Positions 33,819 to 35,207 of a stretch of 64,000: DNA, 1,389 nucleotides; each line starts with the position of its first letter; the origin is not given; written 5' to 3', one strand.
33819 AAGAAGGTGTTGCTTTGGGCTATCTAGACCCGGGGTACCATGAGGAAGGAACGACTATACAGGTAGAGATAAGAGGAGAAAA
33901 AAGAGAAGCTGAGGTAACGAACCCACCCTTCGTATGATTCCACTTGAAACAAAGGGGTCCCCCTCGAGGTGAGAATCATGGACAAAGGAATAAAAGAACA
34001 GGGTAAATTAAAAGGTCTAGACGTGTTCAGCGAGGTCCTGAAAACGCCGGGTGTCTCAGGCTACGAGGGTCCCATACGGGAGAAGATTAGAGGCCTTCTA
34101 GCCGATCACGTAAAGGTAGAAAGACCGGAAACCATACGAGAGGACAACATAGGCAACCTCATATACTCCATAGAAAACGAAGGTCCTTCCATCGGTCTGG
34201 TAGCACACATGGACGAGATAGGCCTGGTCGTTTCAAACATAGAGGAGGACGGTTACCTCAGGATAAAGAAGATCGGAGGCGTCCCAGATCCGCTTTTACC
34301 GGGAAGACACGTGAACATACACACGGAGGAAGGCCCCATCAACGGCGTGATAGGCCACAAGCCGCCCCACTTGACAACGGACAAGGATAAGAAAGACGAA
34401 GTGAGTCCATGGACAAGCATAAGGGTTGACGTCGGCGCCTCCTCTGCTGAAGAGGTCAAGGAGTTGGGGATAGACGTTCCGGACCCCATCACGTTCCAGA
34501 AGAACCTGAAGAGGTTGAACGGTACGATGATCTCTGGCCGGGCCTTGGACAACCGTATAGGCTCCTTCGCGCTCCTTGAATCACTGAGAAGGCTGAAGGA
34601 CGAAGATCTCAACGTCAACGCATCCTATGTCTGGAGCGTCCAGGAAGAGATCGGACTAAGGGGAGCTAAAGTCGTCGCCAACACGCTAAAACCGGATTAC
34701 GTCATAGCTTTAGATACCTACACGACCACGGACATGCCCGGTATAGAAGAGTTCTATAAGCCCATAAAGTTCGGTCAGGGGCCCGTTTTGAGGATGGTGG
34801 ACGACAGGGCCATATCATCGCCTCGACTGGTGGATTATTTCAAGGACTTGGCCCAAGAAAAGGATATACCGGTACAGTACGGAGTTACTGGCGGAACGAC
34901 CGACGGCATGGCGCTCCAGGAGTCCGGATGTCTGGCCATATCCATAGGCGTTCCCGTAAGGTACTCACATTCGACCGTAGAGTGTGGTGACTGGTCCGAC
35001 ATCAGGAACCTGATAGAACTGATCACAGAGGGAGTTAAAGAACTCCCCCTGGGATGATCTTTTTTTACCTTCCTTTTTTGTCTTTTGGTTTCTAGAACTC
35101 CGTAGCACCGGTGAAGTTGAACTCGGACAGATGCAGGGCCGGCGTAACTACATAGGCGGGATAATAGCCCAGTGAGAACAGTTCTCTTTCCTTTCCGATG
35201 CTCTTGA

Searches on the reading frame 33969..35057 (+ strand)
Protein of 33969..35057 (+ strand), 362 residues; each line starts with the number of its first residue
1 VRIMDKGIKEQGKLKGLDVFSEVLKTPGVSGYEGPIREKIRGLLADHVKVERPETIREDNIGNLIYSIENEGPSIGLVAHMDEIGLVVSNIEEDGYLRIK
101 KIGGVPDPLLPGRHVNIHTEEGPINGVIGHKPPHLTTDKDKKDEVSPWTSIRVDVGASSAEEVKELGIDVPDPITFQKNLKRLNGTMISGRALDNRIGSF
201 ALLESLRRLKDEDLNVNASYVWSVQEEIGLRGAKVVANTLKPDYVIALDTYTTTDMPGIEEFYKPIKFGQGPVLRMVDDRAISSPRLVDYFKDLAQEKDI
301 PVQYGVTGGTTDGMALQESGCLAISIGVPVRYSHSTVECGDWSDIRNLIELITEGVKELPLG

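Call 27: search_protein_families(library=pfam, proteins=[window:33969-35057:+], max_evalue=0.0001)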
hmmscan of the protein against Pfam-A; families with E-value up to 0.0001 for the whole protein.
window:33969-35057:+ (362 aa): 3 families
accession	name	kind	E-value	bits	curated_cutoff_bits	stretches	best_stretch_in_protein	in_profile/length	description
PF05343.19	Peptidase_M42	-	3.3e-90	302.6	23.2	1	62-351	1-292/292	M42 glutamyl aminopeptidase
PF01546.33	Peptidase_M20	-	6.9e-08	33.1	24.6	1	187-354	27-202/206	Peptidase family M20/M25/M40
PF02127.20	Peptidase_M18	-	1.2e-06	28.1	24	0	115-234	158-278/432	Aminopeptidase I zinc metalloprotease (M18)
